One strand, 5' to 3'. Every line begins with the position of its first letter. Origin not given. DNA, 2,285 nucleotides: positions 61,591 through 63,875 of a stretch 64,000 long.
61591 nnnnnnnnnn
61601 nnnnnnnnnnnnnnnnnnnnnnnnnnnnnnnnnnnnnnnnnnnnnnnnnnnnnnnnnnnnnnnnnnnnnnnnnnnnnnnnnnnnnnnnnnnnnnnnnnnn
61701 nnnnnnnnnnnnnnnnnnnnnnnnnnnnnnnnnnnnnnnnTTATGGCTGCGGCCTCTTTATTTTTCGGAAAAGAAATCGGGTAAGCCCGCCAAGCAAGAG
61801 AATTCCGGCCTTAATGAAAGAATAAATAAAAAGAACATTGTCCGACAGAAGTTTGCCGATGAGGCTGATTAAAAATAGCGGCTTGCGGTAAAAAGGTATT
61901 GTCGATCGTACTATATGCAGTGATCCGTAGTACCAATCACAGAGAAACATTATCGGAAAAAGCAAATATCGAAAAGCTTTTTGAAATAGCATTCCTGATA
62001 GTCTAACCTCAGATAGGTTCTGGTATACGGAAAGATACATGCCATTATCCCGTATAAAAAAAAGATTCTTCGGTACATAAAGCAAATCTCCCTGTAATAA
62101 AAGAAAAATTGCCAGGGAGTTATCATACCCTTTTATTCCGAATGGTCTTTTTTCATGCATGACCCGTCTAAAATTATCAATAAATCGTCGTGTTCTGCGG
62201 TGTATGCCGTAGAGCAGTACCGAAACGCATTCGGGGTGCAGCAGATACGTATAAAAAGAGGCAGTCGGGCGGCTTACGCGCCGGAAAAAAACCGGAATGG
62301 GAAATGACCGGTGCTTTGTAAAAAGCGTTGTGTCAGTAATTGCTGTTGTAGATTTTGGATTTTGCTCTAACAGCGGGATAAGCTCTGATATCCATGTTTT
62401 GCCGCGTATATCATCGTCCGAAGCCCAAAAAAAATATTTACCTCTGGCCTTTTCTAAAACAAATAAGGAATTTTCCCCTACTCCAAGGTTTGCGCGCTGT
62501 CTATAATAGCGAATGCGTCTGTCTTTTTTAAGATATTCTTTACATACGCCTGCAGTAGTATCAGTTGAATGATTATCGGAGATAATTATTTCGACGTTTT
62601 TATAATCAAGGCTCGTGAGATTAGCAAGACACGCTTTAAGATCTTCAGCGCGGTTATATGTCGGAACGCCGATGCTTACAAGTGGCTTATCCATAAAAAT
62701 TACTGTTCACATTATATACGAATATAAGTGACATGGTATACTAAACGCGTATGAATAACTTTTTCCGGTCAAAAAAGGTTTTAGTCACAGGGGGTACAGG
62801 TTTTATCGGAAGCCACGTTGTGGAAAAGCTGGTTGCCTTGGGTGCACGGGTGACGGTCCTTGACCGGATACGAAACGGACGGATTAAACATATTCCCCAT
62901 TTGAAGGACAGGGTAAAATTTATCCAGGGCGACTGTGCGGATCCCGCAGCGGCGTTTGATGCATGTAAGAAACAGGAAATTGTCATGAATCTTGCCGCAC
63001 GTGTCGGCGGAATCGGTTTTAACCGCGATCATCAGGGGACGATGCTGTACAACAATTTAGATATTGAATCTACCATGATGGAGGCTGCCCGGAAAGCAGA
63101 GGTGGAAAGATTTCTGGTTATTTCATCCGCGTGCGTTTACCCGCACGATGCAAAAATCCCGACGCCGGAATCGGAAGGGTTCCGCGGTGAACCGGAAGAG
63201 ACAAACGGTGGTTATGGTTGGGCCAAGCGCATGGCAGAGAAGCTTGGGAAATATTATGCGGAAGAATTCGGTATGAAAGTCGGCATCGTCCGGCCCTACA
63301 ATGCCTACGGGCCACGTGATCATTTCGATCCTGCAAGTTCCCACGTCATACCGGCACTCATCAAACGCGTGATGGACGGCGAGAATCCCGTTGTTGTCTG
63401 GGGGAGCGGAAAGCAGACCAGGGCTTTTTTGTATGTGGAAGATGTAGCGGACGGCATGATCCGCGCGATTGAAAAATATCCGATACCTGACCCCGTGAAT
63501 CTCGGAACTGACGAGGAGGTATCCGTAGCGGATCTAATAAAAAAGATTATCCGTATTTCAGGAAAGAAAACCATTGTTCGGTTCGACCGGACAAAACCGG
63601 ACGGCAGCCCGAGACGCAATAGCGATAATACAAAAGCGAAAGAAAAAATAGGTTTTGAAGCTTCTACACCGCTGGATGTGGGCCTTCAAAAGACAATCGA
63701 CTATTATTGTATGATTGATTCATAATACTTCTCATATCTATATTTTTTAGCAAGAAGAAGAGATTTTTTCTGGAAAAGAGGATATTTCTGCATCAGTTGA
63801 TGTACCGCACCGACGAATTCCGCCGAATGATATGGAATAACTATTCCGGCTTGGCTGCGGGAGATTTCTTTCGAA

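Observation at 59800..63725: DegT-family enzyme with His at the PLP-lysine position, plus Gmd-family and Fcl-family SDRs: putative GDP-3,6-dideoxyhexose (colitose-type) pathway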

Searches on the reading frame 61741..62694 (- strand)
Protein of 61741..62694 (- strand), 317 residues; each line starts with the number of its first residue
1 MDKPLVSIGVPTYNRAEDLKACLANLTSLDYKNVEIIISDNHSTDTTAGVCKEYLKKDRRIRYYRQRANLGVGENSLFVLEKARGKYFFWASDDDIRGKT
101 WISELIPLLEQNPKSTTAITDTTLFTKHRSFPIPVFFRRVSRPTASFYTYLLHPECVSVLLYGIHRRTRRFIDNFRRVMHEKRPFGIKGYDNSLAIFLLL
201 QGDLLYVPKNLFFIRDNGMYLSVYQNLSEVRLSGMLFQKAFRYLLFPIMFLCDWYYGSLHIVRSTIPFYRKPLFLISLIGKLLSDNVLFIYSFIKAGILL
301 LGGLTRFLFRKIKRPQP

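Call 4: search_protein_families(library=pfam, proteins=[window:61741-62694:-])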
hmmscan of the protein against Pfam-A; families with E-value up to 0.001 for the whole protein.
window:61741-62694:- (317 aa): 2 families
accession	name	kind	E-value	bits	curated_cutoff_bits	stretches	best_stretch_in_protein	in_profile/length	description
PF00535.33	Glycos_transf_2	-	3.6e-27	95.8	23.3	1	7-119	1-118/168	Glycosyl transferase family 2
PF13641.12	Glyco_tranf_2_3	-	9.5e-07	29.5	27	1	6-158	3-149/230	Glycosyltransferase like family 2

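Call 5: search_protein_families(library=ncbifam, proteins=[window:61741-62694:-])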
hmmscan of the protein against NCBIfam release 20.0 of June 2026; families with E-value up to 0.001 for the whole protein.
window:61741-62694:- (317 aa): 19 families
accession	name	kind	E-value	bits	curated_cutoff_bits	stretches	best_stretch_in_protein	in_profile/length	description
NF050050.1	ProtGlycPglI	equivalog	1.5e-16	60.6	500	1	4-107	2-106/306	GalNAc(5)-diNAcBac-PP-undecaprenol beta-1,3-glucosyltransferase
NF007482.0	PRK10073.1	equivalog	1.3e-13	50.7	423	1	3-112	5-113/334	glycosyltransferase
NF047683.1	TeichurnBiosyTuaG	equivalog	6.4e-13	48.9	400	1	3-114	5-116/252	teichuronic acid biosynthesis protein TuaG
TIGR04440.1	glyco_TIGR04440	domain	2.3e-11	43.8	70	1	7-209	3-209/215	TIGR00180 family glycosyltransferase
TIGR03937.1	PgaC_IcaA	equivalog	3.9e-11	42.6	422.3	1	3-116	44-157/407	poly-beta-1,6-N-acetyl-D-glucosamine synthase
NF038302.1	EPS_HpsE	equivalog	2.4e-10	39.9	300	1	7-115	4-117/307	hormogonium polysaccharide biosynthesis glycosyltransferase HpsE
NF053739.1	GlytfEpsEBac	equivalog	9.4e-10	37.9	450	1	4-233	1-234/265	glycosyltransferase EpsE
NF041875.1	EPS_EpsD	equivalog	1.2e-09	38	370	1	6-97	1-92/325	exopolysaccharide biosynthesis glycosyltransferase EpsD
NF045692.1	OglycostaseCruG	equivalog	1.4e-08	34.1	600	1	6-64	43-101/386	2'-O-glycosyltransferase CruG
TIGR04283.1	glyco_like_mftF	equivalog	1.8e-07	31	182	1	6-63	1-56/221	TIGR04283 family arsenosugar biosynthesis glycosyltransferase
NF007453.0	PRK10018.1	equivalog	3.4e-07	30.2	382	1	2-96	4-98/280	colanic acid biosynthesis glycosyltransferase WcaA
TIGR04017.1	WcaA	equivalog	5.4e-07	29.5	495.75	1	2-96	3-97/279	colanic acid biosynthesis glycosyltransferase WcaA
TIGR03111.1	glyc2_xrt_Gpos1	hypoth_equivalog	8.7e-07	28.1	363.95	1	4-125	49-171/439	TIGR03111 family XrtG-associated glycosyltransferase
NF038299.1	EPS_HpsN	equivalog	1.1e-06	27.9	425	1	4-97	1-93/317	hormogonium polysaccharide biosynthesis glycosyltransferase HpsN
TIGR03965.1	mycofact_glyco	equivalog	6.6e-06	25.3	280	1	4-111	74-181/467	mycofactocin biosynthesis glycosyltransferase MftF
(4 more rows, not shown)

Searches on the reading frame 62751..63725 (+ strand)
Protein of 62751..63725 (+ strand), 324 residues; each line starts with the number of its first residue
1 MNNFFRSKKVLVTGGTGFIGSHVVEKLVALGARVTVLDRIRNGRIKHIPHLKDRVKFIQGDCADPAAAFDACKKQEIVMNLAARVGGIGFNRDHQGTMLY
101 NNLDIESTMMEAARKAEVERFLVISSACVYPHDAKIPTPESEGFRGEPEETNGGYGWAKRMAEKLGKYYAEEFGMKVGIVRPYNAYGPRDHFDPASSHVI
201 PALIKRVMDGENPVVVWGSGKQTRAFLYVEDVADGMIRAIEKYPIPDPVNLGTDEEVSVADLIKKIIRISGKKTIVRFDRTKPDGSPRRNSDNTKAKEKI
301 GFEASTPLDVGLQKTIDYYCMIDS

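Call 4: search_protein_families(library=pfam, proteins=[window:62751-63725:+])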
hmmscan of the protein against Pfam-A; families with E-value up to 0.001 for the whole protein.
window:62751-63725:+ (324 aa): 10 families
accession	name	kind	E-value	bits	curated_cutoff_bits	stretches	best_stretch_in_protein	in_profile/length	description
PF01370.27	Epimerase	-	2e-62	211.2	20.9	1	10-252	1-240/240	NAD dependent epimerase/dehydratase family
PF16363.11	GDP_Man_Dehyd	-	2.2e-39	136.3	27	1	11-314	1-331/332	GDP-mannose 4,6 dehydratase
PF01073.25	3Beta_HSD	-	8.6e-17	61.5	22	1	11-242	1-231/280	3-beta hydroxysteroid dehydrogenase/isomerase family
PF13460.12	NAD_binding_10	-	4e-14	53.4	27.2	1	14-144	1-117/184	NAD(P)H-binding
PF07993.18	NAD_binding_4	-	5.6e-14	52.4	20.1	1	12-187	1-209/258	Male sterility protein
PF02719.21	Polysacc_synt_2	-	7.6e-10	38.9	20.2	1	10-126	1-128/293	Polysaccharide biosynthesis protein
PF05368.20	NmrA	-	1.6e-07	31.7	27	1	7-123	2-104/298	NmrA-like family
PF00106.31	adh_short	-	8.8e-07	29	26.6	1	8-74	1-70/195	short chain dehydrogenase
PF03435.24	Sacchrp_dh_NADP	-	9.3e-05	23.2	25.1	1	10-83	1-77/129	Saccharopine dehydrogenase NADP binding domain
PF08659.16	KR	-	0.00085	19.7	22.6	0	10-74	3-74/180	KR domain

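Call 5: search_protein_families(library=ncbifam, proteins=[window:62751-63725:+])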
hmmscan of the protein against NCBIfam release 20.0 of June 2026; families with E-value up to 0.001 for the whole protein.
window:62751-63725:+ (324 aa): 51 families (the best 25 are shown)
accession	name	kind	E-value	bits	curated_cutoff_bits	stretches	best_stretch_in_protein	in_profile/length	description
NF047922.1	GDPFucSynFcl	equivalog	4.5e-61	207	500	1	7-320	2-302/308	GDP-L-fucose synthase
TIGR04180.1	EDH_00030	hypoth_equivalog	5.2e-43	147.2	475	1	10-304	1-294/297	NAD-dependent 4,6-dehydratase LegB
TIGR01181.1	dTDP_gluc_dehyt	equivalog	3.7e-36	124.8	365.1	1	9-320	1-312/321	dTDP-glucose 4,6-dehydratase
TIGR01179.1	galE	equivalog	5.8e-34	117.4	262.3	1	9-315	1-321/332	UDP-glucose 4-epimerase GalE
TIGR03466.1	HpnA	hypoth_equivalog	1.6e-25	89.7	367.65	1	9-274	2-250/327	hopanoid-associated sugar epimerase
TIGR02197.1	heptose_epim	equivalog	2.2e-23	82.9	274.6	1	10-278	1-268/316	ADP-glyceromanno-heptose 6-epimerase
NF007956.0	PRK10675.1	subfamily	1.6e-20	73.6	394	1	9-316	2-326/338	UDP-glucose 4-epimerase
NF011728.1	PRK15181.1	equivalog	1.5e-18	67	760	1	7-234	15-243/348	Vi polysaccharide biosynthesis UDP-N-acetylglucosaminuronic acid C-4 epimerase TviC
NF042422.1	oxyalk_red_OleD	equivalog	1.1e-17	64.5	580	1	9-243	2-218/329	2-alkyl-3-oxoalkanoate reductase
NF008872.0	PRK11908.1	equivalog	2.4e-16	59.7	294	1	8-269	2-270/349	bifunctional UDP-4-keto-pentose/UDP-xylose synthase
NF007490.0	PRK10084.1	subfamily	3.7e-16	59.1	649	1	9-320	2-335/361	dTDP-glucose 4,6-dehydratase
NF007582.0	PRK10217.1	equivalog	7e-16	58.3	698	1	8-320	2-332/355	dTDP-glucose 4,6-dehydratase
NF008360.0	PRK11150.1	equivalog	1.7e-15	57.1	452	1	10-276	2-260/310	ADP-glyceromanno-heptose 6-epimerase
NF042423.1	oxyalk_red_Shew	equivalog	2.6e-14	53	580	1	7-270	8-257/331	2-alkyl-3-oxoalkanoate reductase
NF005998.1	PRK08125.1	equivalog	6.8e-14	51.2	777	1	5-269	313-584/649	bifunctional UDP-4-amino-4-deoxy-L-arabinose formyltransferase/UDP-glucuronic acid oxidase ArnA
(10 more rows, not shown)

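Call 7: search_solved_structures(query=window:62751-63725:+, show_alignments=2)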
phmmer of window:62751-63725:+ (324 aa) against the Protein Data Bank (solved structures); distinct sequences matched with E-value up to 0.001: 143 (the best 60 are shown).
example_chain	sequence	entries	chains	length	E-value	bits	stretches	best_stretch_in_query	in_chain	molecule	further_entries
8du0_A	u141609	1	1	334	4e-51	177.4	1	65-314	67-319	GDP-L-fucose synthase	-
7ll6_A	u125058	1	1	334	4e-51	177.4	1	65-314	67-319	GDP-L-fucose synthase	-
1bws_A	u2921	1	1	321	5.3e-45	157.3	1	68-319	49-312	PROTEIN (GDP-4-KETO-6-DEOXY-D-MANNOSE EPIMERASE/REDUCTASE)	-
1bsv_A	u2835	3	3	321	1.9e-44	155.4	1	68-319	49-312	PROTEIN (GDP-FUCOSE SYNTHETASE) | GDP-FUCOSE SYNTHETASE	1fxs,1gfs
1e6u_A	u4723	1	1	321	3.5e-44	154.6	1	68-319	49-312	GDP-FUCOSE SYNTHETASE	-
1e7s_A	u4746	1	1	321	7.7e-44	153.5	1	68-319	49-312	GDP-FUCOSE SYNTHETASE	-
1e7q_A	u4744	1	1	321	8.1e-44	153.4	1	68-319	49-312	GDP-FUCOSE SYNTHETASE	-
1e7r_A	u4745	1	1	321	5.4e-43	150.7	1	68-319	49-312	GDP-FUCOSE SYNTHETASE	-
8sg0_A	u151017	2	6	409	1.3e-42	149.4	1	9-315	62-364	GDP-mannose 3,5-epimerase | GDP-mannose 3,5 epimerase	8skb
2c59_A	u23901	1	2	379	2.4e-41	145.3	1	8-315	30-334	GDP-MANNOSE-3', 5'-EPIMERASE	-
2c5e_A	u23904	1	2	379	2.7e-41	145.1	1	8-315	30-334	GDP-MANNOSE-3', 5'-EPIMERASE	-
2c54_A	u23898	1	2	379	5.9e-41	144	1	8-315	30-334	GDP-MANNOSE-3', 5'-EPIMERASE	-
2c5a_A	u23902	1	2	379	8.3e-41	143.5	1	8-315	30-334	GDP-MANNOSE-3', 5'-EPIMERASE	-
2b69_A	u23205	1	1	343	6.6e-38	134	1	8-319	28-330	UDP-glucuronate decarboxylase 1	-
4gll_A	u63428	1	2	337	6.9e-38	133.9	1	8-319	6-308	UDP-glucuronic acid decarboxylase 1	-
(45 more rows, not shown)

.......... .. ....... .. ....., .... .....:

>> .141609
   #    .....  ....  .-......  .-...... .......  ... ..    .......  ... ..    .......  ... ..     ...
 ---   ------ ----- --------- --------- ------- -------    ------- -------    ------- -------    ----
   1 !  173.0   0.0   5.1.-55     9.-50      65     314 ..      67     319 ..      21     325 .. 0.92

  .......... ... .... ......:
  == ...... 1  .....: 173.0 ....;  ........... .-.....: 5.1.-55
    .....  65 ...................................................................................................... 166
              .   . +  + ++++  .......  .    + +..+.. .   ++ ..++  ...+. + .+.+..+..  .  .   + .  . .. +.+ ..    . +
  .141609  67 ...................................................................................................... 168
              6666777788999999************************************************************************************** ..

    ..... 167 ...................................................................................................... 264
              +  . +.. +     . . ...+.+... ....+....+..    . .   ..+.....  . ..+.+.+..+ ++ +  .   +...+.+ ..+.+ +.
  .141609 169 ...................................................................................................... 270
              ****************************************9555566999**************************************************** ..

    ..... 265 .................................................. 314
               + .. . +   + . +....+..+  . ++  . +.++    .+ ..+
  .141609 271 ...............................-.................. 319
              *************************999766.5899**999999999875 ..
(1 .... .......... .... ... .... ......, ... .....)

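Call 36: find_encoding_contigs(protein=window:62751-63725:+, flank=10000, max_places=3)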
Protein window:62751-63725:+ (324 aa): no gene with exactly this product is on record in the collection.

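Call 37: find_encoding_contigs(protein=window:62751-63722:+, flank=10000, max_places=3)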
Protein seq(324 aa) (324 aa): no gene with exactly this product is on record in the collection.
